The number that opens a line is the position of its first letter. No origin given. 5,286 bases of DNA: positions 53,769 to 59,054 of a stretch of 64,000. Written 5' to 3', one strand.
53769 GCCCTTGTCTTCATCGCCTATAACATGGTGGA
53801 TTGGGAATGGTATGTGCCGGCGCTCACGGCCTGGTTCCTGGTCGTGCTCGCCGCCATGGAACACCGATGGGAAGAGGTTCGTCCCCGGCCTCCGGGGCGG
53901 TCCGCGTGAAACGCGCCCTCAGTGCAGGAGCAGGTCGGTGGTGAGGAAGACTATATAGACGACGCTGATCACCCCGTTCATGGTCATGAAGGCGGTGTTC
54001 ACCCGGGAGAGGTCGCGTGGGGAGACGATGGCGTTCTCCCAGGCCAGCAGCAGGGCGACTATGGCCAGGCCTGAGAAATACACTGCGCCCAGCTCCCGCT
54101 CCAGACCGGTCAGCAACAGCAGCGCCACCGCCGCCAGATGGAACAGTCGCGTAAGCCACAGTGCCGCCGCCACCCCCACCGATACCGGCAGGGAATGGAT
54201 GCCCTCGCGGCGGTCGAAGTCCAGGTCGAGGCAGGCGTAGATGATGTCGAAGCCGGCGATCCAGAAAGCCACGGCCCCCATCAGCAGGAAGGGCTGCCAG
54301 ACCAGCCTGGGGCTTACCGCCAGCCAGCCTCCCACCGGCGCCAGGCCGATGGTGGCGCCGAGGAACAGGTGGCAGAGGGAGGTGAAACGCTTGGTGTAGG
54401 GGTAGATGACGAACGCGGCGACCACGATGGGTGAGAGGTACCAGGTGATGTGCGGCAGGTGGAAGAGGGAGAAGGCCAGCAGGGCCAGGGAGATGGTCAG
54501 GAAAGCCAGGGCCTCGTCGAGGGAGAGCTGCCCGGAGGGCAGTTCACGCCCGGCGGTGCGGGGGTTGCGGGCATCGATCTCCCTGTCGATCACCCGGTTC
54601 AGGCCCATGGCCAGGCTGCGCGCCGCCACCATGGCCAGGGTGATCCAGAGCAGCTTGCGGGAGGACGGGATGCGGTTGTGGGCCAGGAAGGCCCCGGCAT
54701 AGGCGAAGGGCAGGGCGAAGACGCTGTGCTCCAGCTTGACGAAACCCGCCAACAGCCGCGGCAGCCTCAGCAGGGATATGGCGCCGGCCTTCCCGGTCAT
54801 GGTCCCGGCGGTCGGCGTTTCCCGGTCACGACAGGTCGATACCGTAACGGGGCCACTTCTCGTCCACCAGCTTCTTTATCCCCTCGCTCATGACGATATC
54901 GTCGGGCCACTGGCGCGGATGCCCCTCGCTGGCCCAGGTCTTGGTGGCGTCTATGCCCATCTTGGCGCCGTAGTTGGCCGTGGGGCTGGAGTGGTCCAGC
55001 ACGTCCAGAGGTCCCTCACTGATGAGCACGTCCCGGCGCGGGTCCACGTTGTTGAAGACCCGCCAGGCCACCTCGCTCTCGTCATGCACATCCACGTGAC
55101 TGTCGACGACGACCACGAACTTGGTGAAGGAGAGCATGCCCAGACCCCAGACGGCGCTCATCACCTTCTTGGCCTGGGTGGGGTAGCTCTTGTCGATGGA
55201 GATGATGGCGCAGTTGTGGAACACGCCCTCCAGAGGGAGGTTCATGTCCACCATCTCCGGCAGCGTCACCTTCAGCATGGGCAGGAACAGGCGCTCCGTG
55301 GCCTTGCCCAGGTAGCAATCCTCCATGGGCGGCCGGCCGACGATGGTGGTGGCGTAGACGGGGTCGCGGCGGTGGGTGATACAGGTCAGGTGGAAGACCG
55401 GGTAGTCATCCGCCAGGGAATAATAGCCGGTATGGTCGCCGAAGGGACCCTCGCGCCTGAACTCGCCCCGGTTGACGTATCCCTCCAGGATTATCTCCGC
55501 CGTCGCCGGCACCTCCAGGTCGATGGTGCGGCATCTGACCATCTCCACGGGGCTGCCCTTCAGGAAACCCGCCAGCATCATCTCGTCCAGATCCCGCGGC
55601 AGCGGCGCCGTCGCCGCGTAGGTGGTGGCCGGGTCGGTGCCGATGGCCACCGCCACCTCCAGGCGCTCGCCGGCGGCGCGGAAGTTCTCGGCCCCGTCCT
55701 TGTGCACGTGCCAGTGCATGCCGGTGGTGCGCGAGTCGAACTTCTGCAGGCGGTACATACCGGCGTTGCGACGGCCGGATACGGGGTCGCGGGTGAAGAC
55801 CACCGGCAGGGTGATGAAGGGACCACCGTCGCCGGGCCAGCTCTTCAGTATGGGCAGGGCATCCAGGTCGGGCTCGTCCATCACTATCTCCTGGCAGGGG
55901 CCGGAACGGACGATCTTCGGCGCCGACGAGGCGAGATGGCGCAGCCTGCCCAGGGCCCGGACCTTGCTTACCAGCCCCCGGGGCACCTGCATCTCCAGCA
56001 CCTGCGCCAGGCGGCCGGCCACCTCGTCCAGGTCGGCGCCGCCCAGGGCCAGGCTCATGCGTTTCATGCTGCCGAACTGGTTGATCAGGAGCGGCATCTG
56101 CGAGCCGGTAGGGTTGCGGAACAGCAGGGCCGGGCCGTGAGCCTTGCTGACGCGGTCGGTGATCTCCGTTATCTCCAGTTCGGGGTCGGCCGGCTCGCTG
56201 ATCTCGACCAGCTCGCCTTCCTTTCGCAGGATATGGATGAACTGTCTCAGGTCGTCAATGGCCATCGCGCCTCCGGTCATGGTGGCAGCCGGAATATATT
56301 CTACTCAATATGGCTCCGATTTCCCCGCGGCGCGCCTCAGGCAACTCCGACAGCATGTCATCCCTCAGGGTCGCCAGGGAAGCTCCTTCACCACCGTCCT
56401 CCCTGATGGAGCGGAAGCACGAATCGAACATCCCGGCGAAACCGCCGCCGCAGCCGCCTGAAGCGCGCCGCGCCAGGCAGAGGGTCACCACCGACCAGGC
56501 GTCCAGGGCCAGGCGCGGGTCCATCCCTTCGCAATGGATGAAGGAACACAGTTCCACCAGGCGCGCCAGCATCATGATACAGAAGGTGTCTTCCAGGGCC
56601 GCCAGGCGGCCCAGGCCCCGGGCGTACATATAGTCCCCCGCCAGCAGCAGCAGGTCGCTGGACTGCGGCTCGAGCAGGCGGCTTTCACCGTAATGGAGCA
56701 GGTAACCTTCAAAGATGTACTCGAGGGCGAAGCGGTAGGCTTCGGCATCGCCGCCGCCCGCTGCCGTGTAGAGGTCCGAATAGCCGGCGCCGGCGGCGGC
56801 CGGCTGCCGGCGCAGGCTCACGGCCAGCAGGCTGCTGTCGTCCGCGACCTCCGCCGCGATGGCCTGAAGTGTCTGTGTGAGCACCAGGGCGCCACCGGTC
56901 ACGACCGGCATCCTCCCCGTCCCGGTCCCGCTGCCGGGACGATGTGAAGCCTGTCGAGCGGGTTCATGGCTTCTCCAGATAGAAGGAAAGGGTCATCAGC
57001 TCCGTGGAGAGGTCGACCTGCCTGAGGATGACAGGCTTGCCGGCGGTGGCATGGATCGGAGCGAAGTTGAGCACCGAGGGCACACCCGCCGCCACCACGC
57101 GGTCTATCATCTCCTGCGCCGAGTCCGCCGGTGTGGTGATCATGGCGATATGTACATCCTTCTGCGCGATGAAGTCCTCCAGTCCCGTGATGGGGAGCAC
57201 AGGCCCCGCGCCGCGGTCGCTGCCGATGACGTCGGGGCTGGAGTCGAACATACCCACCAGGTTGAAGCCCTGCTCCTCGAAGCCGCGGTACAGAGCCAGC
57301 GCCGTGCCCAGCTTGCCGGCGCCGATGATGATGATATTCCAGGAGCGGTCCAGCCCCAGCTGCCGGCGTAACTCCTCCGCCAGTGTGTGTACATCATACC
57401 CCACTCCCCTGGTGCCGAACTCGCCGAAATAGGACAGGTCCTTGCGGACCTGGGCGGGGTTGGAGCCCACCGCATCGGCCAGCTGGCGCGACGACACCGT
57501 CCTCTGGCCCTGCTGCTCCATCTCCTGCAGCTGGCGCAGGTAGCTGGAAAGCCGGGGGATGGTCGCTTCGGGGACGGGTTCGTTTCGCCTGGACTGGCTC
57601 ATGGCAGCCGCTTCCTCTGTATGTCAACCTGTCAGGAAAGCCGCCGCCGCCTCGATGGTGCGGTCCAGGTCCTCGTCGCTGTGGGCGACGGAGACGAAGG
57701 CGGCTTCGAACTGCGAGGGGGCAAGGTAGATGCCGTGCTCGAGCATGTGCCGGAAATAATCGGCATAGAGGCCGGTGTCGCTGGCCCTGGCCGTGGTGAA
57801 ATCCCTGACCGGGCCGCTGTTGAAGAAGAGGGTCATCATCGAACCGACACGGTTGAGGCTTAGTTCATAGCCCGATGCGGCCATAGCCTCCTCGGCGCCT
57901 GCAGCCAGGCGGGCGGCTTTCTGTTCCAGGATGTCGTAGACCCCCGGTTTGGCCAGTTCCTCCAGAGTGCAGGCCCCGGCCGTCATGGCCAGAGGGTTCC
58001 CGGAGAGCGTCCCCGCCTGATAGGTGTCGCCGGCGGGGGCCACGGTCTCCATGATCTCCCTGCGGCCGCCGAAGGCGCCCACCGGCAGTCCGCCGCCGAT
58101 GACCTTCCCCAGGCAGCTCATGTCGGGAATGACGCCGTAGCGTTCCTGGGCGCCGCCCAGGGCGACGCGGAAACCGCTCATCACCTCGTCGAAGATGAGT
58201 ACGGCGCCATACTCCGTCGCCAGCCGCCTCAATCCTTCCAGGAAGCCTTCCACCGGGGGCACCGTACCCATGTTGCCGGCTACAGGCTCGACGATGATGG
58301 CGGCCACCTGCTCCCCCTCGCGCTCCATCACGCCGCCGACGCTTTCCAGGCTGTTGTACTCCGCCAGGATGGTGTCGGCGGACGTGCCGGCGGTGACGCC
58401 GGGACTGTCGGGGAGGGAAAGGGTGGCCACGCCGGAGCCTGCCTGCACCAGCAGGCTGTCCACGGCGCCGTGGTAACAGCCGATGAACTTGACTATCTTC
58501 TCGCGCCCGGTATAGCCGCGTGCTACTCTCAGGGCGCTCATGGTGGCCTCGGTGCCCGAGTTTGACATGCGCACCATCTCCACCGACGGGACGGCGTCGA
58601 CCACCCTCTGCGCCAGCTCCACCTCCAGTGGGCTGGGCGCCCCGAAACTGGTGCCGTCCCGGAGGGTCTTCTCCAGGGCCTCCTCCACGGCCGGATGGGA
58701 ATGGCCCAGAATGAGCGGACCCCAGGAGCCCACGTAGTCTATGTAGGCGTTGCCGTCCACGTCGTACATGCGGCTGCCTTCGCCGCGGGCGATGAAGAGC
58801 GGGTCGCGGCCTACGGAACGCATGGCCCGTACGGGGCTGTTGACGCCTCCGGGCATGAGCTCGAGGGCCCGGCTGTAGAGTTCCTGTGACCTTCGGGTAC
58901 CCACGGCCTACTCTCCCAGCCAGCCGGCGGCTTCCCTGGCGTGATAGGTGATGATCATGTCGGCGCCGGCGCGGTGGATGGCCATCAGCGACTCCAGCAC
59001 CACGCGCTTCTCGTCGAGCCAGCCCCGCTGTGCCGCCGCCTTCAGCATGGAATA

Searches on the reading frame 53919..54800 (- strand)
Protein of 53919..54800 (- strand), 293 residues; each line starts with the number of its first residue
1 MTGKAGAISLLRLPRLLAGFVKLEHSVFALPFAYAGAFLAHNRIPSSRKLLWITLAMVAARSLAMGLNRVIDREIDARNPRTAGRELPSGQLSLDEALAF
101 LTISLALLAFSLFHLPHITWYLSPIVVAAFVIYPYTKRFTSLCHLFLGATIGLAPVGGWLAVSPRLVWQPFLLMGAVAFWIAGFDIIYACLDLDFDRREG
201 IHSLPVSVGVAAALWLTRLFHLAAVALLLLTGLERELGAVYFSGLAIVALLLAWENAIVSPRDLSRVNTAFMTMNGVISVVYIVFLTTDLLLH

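Call 53: search_protein_families(library=pfam, proteins=[window:53919-54800:-], max_evalue=0.00001)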
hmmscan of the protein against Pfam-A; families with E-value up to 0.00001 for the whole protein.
window:53919-54800:- (293 aa): 1 family
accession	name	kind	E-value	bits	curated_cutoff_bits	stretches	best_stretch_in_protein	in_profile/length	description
PF01040.23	UbiA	-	5.6e-56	190.1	34.2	1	29-275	1-248/250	UbiA prenyltransferase family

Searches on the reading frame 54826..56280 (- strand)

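Call 15: search_protein_families(library=pfam, proteins=[window:54826-56280:-], max_evalue=0.001)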
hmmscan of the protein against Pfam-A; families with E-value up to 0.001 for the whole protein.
window:54826-56280:- (484 aa): 3 families
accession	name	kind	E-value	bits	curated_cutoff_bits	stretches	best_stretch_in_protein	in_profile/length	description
PF01977.22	UbiD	-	2.3e-82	275.6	23.3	1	124-317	3-206/206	3-octaprenyl-4-hydroxybenzoate carboxy-lyase Rift-related domain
PF20696.2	UbiD_C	-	1.6e-46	157.9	24.2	1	322-445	1-127/127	3-octaprenyl-4-hydroxybenzoate carboxy-lyase C-terminal domain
PF20695.2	UbiD_N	-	3.6e-25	88.3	24.3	1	16-87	2-74/78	3-octaprenyl-4-hydroxybenzoate carboxy-lyase N-terminal domain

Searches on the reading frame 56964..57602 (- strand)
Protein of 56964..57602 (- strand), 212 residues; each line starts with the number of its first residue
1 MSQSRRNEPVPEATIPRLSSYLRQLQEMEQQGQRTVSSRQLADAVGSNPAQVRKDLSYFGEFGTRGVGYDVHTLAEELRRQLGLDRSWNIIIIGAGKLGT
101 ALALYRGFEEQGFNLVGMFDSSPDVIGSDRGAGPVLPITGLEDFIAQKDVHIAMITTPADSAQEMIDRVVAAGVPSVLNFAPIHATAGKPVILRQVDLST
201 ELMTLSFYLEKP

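Call 15: search_protein_families(library=pfam, proteins=[window:56964-57602:-], max_evalue=0.001)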
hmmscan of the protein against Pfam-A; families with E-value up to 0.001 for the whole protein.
window:56964-57602:- (212 aa): 2 families
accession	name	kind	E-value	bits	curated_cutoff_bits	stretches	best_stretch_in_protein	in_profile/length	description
PF06971.19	Put_DNA-bind_N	-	8.3e-20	71.1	27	1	10-57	2-49/49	Putative DNA-binding protein N-terminus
PF02629.25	CoA_binding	-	9.3e-18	65.2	22.3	1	86-182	2-96/97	CoA binding domain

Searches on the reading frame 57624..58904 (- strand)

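Call 15: search_protein_families(library=pfam, proteins=[window:57624-58904:-], max_evalue=0.001)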
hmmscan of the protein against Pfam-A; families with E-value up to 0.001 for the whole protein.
window:57624-58904:- (426 aa): 1 family
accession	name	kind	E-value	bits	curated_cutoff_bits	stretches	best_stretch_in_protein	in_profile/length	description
PF00202.27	Aminotran_3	-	1.9e-73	247.9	30.5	1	34-384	7-374/403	Aminotransferase class-III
